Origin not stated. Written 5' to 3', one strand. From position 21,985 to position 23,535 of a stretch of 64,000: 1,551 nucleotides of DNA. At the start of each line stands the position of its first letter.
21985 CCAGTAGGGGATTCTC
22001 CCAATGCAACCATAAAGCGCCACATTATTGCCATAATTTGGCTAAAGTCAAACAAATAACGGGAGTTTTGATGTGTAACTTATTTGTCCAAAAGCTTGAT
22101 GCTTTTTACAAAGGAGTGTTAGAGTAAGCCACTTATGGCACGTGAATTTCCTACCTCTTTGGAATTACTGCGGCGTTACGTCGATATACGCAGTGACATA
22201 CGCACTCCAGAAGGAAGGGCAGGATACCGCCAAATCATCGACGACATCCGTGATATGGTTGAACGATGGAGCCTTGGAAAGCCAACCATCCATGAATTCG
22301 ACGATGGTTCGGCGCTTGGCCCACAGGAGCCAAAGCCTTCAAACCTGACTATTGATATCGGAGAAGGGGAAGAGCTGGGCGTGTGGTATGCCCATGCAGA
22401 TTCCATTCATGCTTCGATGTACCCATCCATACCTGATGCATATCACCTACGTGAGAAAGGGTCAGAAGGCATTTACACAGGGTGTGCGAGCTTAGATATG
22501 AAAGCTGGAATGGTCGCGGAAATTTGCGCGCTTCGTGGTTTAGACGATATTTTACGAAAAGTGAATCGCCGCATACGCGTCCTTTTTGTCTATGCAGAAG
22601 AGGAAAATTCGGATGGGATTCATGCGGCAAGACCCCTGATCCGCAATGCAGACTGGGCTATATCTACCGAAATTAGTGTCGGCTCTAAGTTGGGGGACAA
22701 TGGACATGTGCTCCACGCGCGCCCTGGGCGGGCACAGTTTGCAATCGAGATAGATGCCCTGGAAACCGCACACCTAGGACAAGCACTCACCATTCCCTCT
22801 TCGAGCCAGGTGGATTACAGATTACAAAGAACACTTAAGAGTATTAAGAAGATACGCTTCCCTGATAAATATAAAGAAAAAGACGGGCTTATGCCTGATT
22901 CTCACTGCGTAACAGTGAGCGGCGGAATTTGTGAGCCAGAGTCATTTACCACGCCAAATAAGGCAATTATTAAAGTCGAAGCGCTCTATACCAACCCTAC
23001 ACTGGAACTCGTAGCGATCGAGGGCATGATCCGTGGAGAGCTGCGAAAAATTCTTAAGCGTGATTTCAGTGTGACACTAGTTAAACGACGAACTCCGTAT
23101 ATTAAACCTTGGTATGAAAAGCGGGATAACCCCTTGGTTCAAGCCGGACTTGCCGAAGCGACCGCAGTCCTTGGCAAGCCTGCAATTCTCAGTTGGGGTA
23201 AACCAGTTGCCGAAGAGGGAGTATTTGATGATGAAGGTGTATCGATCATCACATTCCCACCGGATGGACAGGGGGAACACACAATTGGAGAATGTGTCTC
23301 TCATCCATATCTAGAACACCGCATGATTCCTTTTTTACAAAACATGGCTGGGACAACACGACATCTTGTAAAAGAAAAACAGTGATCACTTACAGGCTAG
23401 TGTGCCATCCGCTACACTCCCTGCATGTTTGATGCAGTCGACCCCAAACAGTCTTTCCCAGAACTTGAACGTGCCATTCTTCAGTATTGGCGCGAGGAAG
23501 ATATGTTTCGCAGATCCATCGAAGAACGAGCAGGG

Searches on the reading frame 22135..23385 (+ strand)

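Call 23: search_protein_families(library=pfam, proteins=[window:22135-23385:+], max_evalue=0.001)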
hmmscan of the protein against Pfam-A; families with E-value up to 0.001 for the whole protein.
window:22135-23385:+ (416 aa): 1 family
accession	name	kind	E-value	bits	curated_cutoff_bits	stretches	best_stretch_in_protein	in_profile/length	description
PF01546.33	Peptidase_M20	-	1.3e-10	42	24.6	1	103-391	19-191/206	Peptidase family M20/M25/M40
